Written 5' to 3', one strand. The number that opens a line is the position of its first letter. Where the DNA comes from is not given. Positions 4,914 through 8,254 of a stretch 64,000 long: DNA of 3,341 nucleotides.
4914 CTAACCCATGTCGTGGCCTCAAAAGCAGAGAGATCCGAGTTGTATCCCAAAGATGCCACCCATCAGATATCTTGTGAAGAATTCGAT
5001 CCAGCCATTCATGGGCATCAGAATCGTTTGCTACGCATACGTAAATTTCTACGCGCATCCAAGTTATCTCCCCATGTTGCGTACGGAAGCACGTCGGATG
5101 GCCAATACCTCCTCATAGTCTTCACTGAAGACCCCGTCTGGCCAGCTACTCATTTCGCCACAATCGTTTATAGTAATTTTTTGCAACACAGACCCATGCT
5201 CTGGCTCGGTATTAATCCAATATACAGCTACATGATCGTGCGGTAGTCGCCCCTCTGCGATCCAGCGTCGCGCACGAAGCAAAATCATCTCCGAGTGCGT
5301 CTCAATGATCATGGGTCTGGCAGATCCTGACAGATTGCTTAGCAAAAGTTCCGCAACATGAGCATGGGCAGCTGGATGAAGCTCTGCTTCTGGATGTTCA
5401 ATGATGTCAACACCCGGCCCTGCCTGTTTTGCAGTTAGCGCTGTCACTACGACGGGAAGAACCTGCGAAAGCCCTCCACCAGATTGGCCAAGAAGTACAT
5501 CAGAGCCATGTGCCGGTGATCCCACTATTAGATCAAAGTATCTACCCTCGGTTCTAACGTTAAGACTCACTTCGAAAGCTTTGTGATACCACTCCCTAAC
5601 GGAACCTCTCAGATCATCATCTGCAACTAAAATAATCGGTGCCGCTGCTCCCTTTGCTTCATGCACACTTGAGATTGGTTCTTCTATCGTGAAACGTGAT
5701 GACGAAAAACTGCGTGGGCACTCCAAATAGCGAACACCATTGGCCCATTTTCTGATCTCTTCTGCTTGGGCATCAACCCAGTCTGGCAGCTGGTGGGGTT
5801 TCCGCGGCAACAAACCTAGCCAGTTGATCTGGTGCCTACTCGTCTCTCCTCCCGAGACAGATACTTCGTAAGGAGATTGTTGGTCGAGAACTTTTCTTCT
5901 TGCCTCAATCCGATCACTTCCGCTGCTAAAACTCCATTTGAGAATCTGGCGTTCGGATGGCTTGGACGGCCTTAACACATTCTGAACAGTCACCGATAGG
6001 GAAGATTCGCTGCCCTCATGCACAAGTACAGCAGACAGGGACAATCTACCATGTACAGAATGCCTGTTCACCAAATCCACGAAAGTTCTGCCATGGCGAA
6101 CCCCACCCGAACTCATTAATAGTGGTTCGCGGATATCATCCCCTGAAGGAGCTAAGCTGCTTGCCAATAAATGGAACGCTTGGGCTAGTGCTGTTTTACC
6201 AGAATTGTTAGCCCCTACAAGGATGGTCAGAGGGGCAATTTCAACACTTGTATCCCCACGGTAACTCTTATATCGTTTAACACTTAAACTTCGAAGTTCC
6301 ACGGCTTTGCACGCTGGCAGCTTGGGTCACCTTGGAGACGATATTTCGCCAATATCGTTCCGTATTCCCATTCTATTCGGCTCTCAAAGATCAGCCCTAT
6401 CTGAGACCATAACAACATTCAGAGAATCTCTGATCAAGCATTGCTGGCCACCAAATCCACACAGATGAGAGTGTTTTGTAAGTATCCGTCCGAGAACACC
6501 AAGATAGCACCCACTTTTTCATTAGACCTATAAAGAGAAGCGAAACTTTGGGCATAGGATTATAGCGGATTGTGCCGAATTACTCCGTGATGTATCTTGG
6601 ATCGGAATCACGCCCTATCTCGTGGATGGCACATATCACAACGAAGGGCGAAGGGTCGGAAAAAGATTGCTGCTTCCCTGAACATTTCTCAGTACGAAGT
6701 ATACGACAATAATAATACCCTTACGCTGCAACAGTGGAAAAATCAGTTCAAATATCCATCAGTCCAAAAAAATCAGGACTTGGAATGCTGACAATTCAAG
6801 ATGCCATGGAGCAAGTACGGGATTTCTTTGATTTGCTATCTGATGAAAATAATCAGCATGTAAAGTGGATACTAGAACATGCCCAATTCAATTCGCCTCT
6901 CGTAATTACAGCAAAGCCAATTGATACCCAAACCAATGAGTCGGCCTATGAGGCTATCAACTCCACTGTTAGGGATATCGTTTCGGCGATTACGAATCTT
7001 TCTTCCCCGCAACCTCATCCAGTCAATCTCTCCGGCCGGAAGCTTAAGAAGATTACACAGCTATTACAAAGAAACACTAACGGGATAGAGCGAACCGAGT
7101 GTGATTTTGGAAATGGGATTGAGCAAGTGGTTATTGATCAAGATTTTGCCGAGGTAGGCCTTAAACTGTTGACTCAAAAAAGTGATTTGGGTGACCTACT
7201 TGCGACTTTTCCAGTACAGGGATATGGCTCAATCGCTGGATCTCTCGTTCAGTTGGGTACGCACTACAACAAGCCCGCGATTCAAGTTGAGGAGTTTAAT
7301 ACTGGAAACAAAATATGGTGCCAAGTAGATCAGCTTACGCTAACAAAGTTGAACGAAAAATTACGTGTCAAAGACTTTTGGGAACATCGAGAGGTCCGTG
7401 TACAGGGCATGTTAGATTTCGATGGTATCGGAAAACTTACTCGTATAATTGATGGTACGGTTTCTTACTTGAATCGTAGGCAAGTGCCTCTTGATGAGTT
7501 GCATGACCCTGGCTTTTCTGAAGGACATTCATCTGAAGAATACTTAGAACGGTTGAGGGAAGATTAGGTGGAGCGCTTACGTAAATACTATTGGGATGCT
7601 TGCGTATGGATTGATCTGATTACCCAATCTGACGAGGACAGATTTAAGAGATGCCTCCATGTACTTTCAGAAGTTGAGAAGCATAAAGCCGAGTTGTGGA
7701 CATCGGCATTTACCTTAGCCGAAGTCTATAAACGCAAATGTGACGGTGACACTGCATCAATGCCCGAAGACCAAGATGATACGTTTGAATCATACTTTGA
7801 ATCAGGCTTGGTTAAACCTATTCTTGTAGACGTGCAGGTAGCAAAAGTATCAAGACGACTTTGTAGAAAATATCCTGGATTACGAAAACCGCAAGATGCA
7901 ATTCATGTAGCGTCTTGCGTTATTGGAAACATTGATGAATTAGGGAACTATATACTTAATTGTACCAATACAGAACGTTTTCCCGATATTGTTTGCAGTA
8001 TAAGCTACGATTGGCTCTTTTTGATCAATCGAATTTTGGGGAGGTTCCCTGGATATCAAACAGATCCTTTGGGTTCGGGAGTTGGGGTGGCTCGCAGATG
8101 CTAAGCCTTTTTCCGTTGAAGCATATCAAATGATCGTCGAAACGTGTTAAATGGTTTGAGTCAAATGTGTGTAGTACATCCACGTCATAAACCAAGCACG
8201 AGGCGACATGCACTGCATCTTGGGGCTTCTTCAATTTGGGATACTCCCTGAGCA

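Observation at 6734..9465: Two diverged, convergent copies of an uncharacterised module: a protein of about 280 aa translationally coupled to a PIN-domain nuclease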

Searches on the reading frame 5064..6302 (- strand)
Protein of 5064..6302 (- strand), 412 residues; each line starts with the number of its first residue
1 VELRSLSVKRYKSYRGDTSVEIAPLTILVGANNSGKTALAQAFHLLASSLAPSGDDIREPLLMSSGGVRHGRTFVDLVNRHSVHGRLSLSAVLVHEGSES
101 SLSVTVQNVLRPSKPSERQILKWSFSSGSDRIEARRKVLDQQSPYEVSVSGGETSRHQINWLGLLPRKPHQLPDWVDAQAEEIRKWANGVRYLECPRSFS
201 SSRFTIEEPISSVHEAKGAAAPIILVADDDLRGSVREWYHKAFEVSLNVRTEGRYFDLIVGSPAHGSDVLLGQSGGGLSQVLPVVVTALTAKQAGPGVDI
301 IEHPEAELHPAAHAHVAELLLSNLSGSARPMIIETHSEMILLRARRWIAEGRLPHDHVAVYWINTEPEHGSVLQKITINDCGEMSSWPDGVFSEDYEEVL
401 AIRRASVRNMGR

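Call 4: search_protein_families(library=padloc, proteins=[window:5064-6302:-], max_evalue=1)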
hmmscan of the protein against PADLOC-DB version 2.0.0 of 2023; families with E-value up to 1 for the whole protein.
window:5064-6302:- (412 aa): 98 families (the best 25 are shown)
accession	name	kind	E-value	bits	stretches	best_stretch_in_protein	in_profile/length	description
PDLC04707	PDC-M55A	-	9.3e-71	237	1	1-408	1-415/421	-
PDLC03878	NsnB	-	4.6e-37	126.6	1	3-395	2-335/345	-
PDLC04148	HEC-03B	-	1.6e-27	94.6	2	249-408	294-450/458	-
PDLC02979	AriA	-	4.1e-19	67.6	2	1-49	1-49/373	-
PDLC04176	HEC-01A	-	7.1e-14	49.9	2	285-341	266-321/371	-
PDLC04175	HEC-01A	-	1.2e-11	42.3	2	2-48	5-50/363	-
PDLC02980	AriA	-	6.6e-11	40.7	2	25-49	1-25/304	-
PDLC04178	HEC-01A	-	8.6e-11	39.5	2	2-54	8-59/399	-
PDLC02358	Old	-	2.2e-10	37.9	2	1-54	2-54/578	Old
PDLC04177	HEC-01A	-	3.2e-10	37.6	2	3-68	5-66/393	-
PDLC04393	PDC-M07A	-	1.8e-09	35.1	1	3-69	2-68/435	-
PDLC00066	GajA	-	3e-09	34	2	298-341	281-321/567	AAA ATPase domain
PDLC04389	PDC-M07A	-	3.7e-09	34.1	1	2-68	5-68/443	-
PDLC04182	HEC-01A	-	1.3e-08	32.3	2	12-51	13-59/406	-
PDLC04135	mad3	-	1.4e-08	32.7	1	3-110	2-84/374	mads_3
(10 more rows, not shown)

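Call 5: search_protein_families(library=ncbifam, proteins=[window:5064-6302:-], max_evalue=1)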
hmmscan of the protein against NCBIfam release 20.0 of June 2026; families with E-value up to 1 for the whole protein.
window:5064-6302:- (412 aa): 9 families
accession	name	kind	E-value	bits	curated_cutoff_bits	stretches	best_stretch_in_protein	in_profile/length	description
NF047739.1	antiphage_MADS3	equivalog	9.7e-08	31.6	420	2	5-78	4-75/427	methylation-associated defense system AAA family ATPase MAD3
NF053563.1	Rkd4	equivalog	0.0013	16.9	860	1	3-42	3-42/747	arcadin-4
TIGR00611.2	recf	equivalog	0.0042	16.3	172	1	4-47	2-45/339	DNA replication/repair protein RecF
NF041760.1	PtuA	equivalog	0.042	12.7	500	1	2-48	51-97/524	retron Ec78 anti-phage system effector ATPase PtuA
NF010680.0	PRK14079.1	equivalog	0.078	12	386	1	1-47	1-47/349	recombination protein F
TIGR01166.1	cbiO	subfamily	0.18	11.3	211.8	0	20-54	15-46/190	cobalt ABC transporter, ATP-binding protein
NF045487.1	ASRP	equivalog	0.24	10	300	1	19-58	9-40/593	archaea-specific SMC-related protein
TIGR02169.1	SMC_prok_A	equivalog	0.36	8.4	729.4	1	5-39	4-39/1165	chromosome segregation protein SMC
NF038234.1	retron_eff_Eco8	equivalog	0.38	9.3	250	0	1-44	1-44/679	retron Eco8 family effector endonuclease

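Call 18: search_protein_families(library=pfam, proteins=[window:5064-6302:-], max_evalue=0.001)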
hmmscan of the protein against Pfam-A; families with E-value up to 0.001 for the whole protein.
window:5064-6302:- (412 aa): 5 families
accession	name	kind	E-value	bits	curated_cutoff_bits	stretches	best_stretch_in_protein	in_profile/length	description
PF13175.12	AAA_15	-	3.1e-17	63.7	32.1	2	1-48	1-48/374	AAA ATPase domain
PF13304.12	AAA_21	-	1.1e-10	42.5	27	1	25-51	1-29/304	AAA domain, putative AbiEii toxin, Type IV TA system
PF12476.13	DUF3696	-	5.4e-05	23.8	22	1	354-392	2-42/52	Protein of unknown function (DUF3696)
PF13476.12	AAA_23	-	0.00014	23.1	27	1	5-58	1-54/201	AAA domain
PF02463.25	SMC_N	-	0.00014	21.8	40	1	3-47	2-49/220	RecF/RecN/SMC N terminal domain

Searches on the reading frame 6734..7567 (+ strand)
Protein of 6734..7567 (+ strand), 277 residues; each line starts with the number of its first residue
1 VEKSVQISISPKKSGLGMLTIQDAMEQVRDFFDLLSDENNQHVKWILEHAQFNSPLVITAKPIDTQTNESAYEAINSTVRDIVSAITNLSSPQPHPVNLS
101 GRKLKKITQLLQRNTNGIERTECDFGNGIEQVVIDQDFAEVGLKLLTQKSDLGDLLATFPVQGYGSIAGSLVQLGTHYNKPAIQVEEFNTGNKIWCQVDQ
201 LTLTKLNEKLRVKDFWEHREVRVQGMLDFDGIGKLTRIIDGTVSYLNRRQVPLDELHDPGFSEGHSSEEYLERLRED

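Call 3: search_protein_families(library=pfam, proteins=[window:6734-7567:+], max_evalue=1)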
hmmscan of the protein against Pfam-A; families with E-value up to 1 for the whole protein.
window:6734-7567:+ (277 aa): 0 families

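Call 4: search_protein_families(library=padloc, proteins=[window:6734-7567:+], max_evalue=1)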
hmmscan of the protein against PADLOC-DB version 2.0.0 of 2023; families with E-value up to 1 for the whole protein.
window:6734-7567:+ (277 aa): 0 families

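Call 5: search_protein_families(library=ncbifam, proteins=[window:6734-7567:+], max_evalue=1)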
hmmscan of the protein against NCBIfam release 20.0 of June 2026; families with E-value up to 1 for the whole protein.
window:6734-7567:+ (277 aa): 0 families

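Call 17: search_protein_families(library=phrogs, proteins=[window:6734-7567:+], max_evalue=1)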
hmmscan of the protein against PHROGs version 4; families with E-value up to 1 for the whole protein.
window:6734-7567:+ (277 aa): 1 family
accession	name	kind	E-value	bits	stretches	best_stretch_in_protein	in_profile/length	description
phrog_6191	-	unknown function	0.0059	16.8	1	180-228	269-317/338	-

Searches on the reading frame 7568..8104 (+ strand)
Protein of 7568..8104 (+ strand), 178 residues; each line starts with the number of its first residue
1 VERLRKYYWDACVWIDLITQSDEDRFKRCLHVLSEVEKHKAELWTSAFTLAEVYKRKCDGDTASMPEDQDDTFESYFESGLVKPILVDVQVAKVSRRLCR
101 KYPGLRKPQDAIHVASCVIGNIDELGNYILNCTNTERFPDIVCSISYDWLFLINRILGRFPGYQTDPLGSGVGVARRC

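Call 3: search_protein_families(library=pfam, proteins=[window:7568-8104:+], max_evalue=1)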
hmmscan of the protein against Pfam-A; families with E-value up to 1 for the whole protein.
window:7568-8104:+ (178 aa): 1 family
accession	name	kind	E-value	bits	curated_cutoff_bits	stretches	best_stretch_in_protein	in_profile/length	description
PF01850.27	PIN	-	1e-07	33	23.6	1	7-122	1-105/120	PIN domain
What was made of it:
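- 7568..7942 (+): PIN1, 5' part only (codons 1 to ~125); truncated toxin gene (pseudogene). Pfam PIN, E 1e-7 (call 3).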

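Call 4: search_protein_families(library=padloc, proteins=[window:7568-8104:+], max_evalue=1)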
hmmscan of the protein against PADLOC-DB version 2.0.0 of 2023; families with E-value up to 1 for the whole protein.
window:7568-8104:+ (178 aa): 1 family
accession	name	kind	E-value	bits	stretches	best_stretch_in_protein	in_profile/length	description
PDLC03738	oMTase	-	0.035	10.8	1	91-137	237-283/376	orphan methyltransferase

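Call 5: search_protein_families(library=ncbifam, proteins=[window:7568-8104:+], max_evalue=1)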
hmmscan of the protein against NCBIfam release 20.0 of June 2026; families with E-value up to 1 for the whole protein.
window:7568-8104:+ (178 aa): 0 families

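Call 17: search_protein_families(library=phrogs, proteins=[window:7568-8104:+], max_evalue=1)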
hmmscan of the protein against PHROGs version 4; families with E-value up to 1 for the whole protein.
window:7568-8104:+ (178 aa): 1 family
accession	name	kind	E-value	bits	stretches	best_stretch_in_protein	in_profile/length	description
phrog_20197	-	unknown function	0.078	13.9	1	131-167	4-40/158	-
